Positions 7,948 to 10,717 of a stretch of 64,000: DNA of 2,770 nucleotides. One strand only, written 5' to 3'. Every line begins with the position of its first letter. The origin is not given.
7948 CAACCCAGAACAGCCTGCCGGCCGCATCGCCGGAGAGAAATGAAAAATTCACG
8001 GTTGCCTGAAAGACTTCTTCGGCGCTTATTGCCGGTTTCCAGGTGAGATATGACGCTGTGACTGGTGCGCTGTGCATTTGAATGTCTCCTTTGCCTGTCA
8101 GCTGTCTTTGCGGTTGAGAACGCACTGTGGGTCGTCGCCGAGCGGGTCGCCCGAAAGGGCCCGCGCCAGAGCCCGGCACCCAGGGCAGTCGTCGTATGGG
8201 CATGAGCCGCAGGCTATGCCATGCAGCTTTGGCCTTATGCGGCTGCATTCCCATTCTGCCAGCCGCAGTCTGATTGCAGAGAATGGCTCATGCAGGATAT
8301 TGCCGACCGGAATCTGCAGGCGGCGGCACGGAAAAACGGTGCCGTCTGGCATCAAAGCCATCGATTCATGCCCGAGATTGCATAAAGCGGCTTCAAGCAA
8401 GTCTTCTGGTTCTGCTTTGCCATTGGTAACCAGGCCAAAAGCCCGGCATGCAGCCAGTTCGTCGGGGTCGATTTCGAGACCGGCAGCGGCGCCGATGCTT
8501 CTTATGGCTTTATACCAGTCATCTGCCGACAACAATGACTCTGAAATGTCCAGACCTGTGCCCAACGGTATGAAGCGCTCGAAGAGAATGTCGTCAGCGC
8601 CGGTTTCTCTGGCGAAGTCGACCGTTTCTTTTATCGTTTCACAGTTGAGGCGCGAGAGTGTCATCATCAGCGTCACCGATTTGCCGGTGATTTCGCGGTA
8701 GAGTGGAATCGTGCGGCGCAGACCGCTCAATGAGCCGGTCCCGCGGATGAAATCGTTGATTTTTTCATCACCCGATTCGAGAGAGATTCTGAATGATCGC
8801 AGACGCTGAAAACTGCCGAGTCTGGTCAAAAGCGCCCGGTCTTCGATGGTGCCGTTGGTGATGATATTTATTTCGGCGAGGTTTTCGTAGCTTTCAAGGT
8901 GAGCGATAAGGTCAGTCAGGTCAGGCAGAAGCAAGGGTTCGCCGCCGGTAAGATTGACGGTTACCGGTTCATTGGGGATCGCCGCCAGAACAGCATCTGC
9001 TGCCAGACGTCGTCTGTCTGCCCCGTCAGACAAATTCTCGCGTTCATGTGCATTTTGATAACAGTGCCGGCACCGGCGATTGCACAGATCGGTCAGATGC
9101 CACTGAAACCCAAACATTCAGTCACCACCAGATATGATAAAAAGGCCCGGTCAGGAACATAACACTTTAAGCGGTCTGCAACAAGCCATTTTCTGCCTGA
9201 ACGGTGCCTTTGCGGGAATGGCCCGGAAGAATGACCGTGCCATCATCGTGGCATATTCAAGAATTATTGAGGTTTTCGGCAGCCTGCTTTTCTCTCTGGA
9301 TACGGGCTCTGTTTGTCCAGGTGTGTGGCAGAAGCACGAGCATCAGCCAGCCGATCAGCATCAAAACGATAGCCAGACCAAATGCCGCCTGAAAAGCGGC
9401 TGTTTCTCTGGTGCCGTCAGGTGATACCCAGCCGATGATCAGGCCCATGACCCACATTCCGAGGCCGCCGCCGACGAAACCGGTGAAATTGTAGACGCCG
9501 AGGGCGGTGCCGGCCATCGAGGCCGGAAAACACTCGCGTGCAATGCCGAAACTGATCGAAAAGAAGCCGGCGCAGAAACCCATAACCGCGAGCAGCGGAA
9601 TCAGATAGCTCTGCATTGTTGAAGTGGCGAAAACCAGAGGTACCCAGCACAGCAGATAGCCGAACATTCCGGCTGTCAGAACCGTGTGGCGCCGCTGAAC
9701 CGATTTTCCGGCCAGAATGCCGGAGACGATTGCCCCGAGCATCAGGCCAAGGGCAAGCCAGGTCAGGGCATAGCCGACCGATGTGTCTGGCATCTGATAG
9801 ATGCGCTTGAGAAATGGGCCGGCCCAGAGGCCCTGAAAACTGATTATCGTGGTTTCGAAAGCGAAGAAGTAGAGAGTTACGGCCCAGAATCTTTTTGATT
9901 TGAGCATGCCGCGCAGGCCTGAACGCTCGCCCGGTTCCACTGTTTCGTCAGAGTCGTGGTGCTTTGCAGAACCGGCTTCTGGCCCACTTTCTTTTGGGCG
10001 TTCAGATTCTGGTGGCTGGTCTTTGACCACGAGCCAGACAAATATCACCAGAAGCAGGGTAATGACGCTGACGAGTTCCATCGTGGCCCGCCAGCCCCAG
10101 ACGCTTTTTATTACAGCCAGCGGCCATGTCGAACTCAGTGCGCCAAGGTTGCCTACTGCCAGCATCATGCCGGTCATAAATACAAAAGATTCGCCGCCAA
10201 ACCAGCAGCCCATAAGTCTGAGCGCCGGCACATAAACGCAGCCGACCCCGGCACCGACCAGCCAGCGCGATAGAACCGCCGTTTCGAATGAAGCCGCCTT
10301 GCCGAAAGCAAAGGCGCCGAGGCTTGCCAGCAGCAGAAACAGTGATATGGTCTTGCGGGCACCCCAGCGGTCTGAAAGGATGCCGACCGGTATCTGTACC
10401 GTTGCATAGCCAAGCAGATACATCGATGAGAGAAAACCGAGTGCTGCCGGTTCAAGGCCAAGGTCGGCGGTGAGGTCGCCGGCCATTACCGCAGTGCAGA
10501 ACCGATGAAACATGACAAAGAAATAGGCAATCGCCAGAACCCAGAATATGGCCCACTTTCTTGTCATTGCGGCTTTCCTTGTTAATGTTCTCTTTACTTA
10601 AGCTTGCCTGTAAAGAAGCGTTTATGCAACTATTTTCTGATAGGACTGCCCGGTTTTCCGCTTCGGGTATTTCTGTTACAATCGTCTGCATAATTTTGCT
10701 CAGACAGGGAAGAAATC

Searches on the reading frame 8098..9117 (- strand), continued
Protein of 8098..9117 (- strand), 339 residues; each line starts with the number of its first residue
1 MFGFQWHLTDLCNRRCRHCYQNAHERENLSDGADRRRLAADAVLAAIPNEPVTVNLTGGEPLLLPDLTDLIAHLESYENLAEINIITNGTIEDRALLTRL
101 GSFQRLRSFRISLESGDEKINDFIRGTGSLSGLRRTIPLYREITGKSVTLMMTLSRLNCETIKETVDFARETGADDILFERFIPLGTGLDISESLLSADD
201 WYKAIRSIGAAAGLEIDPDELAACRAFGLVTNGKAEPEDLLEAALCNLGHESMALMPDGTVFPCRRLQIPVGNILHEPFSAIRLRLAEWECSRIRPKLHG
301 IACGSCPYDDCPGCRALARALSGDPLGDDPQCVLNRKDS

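Call 60: find_encoding_contigs(protein=P0032, flank=6000, max_places=1)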
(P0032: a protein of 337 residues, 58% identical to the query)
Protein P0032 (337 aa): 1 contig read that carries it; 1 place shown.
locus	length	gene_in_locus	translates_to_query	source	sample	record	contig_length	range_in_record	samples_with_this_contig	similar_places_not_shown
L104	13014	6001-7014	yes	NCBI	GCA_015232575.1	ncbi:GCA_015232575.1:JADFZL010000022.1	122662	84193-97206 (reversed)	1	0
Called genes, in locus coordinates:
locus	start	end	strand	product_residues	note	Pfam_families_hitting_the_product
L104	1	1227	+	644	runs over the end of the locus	-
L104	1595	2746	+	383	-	-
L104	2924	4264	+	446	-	PF07894:SACK1 (faint), PF13091:PLDc_2, PF00614:PLDc (faint), PF13091:PLDc_2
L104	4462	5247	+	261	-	-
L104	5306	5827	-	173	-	PF13899:Thioredoxin_7, PF13098:Thioredoxin_2 (weak)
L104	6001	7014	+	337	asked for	PF04055:Radical_SAM, PF13353:Fer4_12 (weak), PF13186:SPASM (weak)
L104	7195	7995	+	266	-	-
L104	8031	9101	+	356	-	PF03193:RsgA_GTPase, PF01926:MMR_HSR1 (weak)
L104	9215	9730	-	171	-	PF00583:Acetyltransf_1, PF13508:Acetyltransf_7 (weak)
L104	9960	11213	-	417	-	PF00108:Thiolase_N, PF08545:ACP_syn_III (faint), PF02803:Thiolase_C, PF22691:Thiolase_C_1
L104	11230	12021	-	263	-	PF00106:adh_short, PF08659:KR, PF13561:adh_short_C2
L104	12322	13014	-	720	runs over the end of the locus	PF13089:PP_kinase_N, PF02503:PP_kinase, PF17941:PP_kinase_C_1, PF13091:PLDc_2 (faint), PF13090:PP_kinase_C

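Call 61: search_protein_families(library=ncbifam, alignment_id=A3, max_evalue=1e-10)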
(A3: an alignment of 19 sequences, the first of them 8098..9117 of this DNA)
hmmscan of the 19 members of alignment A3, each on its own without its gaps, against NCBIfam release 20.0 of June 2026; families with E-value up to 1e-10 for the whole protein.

A. member 1, window:8098-9117:- (339 aa): 25 families
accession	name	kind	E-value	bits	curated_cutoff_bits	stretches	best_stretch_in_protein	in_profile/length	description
TIGR04340.1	rSAM_ACGX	hypoth_equivalog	1.7e-28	99.8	400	1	2-186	3-186/341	radical SAM/SPASM domain protein, ACGX system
TIGR04082.1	rSAM_for_selen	equivalog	5.4e-27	94.7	350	1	2-191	199-380/516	thio(seleno)oxazole modification radical SAM maturase SbtM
TIGR04055.1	rSAM_NirJ2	equivalog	1.1e-26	94.1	500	1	5-334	3-324/326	putative heme d1 biosynthesis radical SAM protein NirJ2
TIGR04545.1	rSAM_ahbD_hemeb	equivalog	6.4e-25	88.3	500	1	5-334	3-337/339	heme b synthase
TIGR04303.1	GeoRSP_rSAM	equivalog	2.2e-23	83.4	400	1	5-332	8-324/325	GeoRSP system radical SAM/SPASM protein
TIGR03962.1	mycofact_rSAM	equivalog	2.8e-22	79.3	265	1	5-337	15-336/339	mycofactocin radical SAM maturase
TIGR04053.2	TIGR04053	equivalog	5.1e-19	68.8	395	0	5-206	11-208/366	TIGR04053 family radical SAM/SPASM domain-containing protein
TIGR04251.1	SCM_rSAM_ScmF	equivalog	2.9e-17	63.1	400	1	6-191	8-191/353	SynChlorMet cassette radical SAM/SPASM protein ScmF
TIGR04546.1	rSAM_ahbC_deAc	equivalog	5.3e-17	61.7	650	1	6-205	43-236/390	12,18-didecarboxysiroheme deacetylase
NF038283.1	viperin_w_prok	equivalog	1.2e-16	60.8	180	1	5-124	5-125/281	viperin family antiviral radical SAM protein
TIGR04054.1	rSAM_NirJ1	equivalog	5e-16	58.3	650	1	6-201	40-229/387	putative heme d1 biosynthesis radical SAM protein NirJ1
TIGR04051.1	rSAM_NirJ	equivalog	1.2e-15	57.4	515.45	0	6-182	6-176/354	heme d1 biosynthesis radical SAM protein NirJ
TIGR02109.1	PQQ_syn_pqqE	equivalog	2.2e-15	56.5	381.35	1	51-335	54-333/358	pyrroloquinoline quinone biosynthesis protein PqqE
TIGR04347.1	pseudo_SAM_Halo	equivalog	1e-14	54.6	525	1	6-208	42-238/390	TIGR04347 family pseudo-SAM/SPASM protein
TIGR04250.1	SCM_rSAM_ScmE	equivalog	1.1e-14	54.1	400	1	7-167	8-163/358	SynChlorMet cassette radical SAM/SPASM protein ScmE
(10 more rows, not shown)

B. families by the number of members that match (of 19 scanned): 39 families (the first 25 are shown)
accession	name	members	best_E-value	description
TIGR04545.1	rSAM_ahbD_hemeb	19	1.9e-39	heme b synthase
TIGR04340.1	rSAM_ACGX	19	2.2e-37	radical SAM/SPASM domain protein, ACGX system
TIGR04082.1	rSAM_for_selen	19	1.4e-34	thio(seleno)oxazole modification radical SAM maturase SbtM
TIGR04055.1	rSAM_NirJ2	19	1.2e-33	putative heme d1 biosynthesis radical SAM protein NirJ2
TIGR04303.1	GeoRSP_rSAM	19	2.5e-31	GeoRSP system radical SAM/SPASM protein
TIGR04053.2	TIGR04053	19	5.7e-29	TIGR04053 family radical SAM/SPASM domain-containing protein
TIGR03962.1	mycofact_rSAM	19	1e-26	mycofactocin radical SAM maturase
TIGR04546.1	rSAM_ahbC_deAc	19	2e-26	12,18-didecarboxysiroheme deacetylase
TIGR04054.1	rSAM_NirJ1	19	1.9e-24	putative heme d1 biosynthesis radical SAM protein NirJ1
TIGR04250.1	SCM_rSAM_ScmE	19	2.1e-24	SynChlorMet cassette radical SAM/SPASM protein ScmE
TIGR04251.1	SCM_rSAM_ScmF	19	7.9e-24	SynChlorMet cassette radical SAM/SPASM protein ScmF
TIGR04051.1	rSAM_NirJ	19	3.6e-23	heme d1 biosynthesis radical SAM protein NirJ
TIGR02666.1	moaA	19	1.5e-22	GTP 3',8-cyclase MoaA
NF038283.1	viperin_w_prok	19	4.9e-19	viperin family antiviral radical SAM protein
TIGR02109.1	PQQ_syn_pqqE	18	2.7e-20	pyrroloquinoline quinone biosynthesis protein PqqE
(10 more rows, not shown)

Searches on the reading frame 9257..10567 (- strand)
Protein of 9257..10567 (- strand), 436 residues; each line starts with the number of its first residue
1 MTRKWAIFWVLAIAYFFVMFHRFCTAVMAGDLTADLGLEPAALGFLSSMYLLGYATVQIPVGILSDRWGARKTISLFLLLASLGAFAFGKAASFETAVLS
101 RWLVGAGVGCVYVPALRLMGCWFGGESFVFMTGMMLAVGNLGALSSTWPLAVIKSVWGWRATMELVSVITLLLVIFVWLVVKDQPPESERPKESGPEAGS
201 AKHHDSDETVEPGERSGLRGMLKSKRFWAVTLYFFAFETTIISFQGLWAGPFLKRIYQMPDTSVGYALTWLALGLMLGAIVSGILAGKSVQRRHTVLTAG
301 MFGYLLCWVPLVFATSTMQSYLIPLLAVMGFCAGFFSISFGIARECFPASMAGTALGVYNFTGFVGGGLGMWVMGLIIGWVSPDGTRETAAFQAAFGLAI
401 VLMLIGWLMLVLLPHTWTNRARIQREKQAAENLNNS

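Call 6: search_protein_families(library=pfam, proteins=[window:9257-10567:-], max_evalue=0.01)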
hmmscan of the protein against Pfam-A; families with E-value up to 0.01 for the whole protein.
window:9257-10567:- (436 aa): 2 families
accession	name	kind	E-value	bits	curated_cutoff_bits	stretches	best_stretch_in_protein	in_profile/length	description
PF07690.21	MFS_1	-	1.3e-47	162.9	33.4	2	11-237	1-214/347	Major Facilitator Superfamily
PF00083.30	Sugar_tr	-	3.5e-07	29.9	22.3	1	40-180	45-191/452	Sugar (and other) transporter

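Call 7: search_protein_families(library=ncbifam, proteins=[window:9257-10567:-], max_evalue=0.01)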
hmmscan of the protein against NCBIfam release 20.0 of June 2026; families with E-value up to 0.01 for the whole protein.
window:9257-10567:- (436 aa): 26 families (the best 25 are shown)
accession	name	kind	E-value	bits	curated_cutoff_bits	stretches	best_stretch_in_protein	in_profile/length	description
TIGR00881.1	2A0104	subfamily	3.8e-29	101.9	407.75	1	13-380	2-375/379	phosphoglycerate transporter protein PgtP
TIGR00893.1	2A0114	subfamily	1e-28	100.4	395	1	14-409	2-394/399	D-galactonate transporter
TIGR00886.1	2A0108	subfamily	7.5e-23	81.2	311.7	2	12-304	6-304/368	NarK family nitrate/nitrite MFS transporter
TIGR00895.1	2A0115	subfamily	3.3e-19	69.1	418.55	2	5-181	16-192/398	aromatic acid/H+ symport family MFS transporter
TIGR00890.1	2A0111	subfamily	5.5e-11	42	374.85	1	10-378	7-355/377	oxalate/formate antiport family MFS transporter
NF008661.1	PRK11663.1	subfamily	1.2e-09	37.8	564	1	6-395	30-421/439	MFS transporter family glucose-6-phosphate receptor UhpC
TIGR00894.1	2A0114euk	subfamily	3.4e-09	35.8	626.45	1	44-404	79-440/465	Na(+)-dependent inorganic phosphate cotransporter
NF008654.0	PRK11652.1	equivalog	7.7e-09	34.9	479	1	30-376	33-358/397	multidrug efflux MFS transporter EmrD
TIGR00900.1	2A0121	subfamily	9e-09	35.1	319.6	1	196-377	180-359/364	H+ Antiporter protein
NF033135.1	cmx_cmrA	equivalog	3.8e-08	32.8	400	1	8-400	5-369/374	Cmx/CmrA family chloramphenicol efflux MFS transporter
TIGR00710.1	efflux_Bcr_CflA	subfamily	1e-07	31.8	200.9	1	32-378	31-355/385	Bcr/CflA family efflux MFS transporter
NF007782.0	PRK10473.1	subfamily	2.1e-07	30.3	417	1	31-377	28-352/394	MdtL family multidrug efflux MFS transporter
TIGR00711.1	efflux_EmrB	subfamily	8.5e-07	28.1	230.2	1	241-378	269-408/485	DHA2 family efflux MFS transporter permease subunit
NF053813.1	MFS_TcaB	equivalog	9.7e-06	24.6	475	1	47-190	47-190/396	putative multidrug effflux MFS transporter TcaB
NF008314.0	PRK11102.1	equivalog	1.3e-05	24.7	303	1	32-190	36-194/396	Bcr/CflA family multidrug efflux MFS transporter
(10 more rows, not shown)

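Call 45: search_protein_families(library=padloc, proteins=[window:9257-10567:-], max_evalue=0.001)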
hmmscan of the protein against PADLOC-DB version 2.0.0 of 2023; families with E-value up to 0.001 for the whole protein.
window:9257-10567:- (436 aa): 0 families
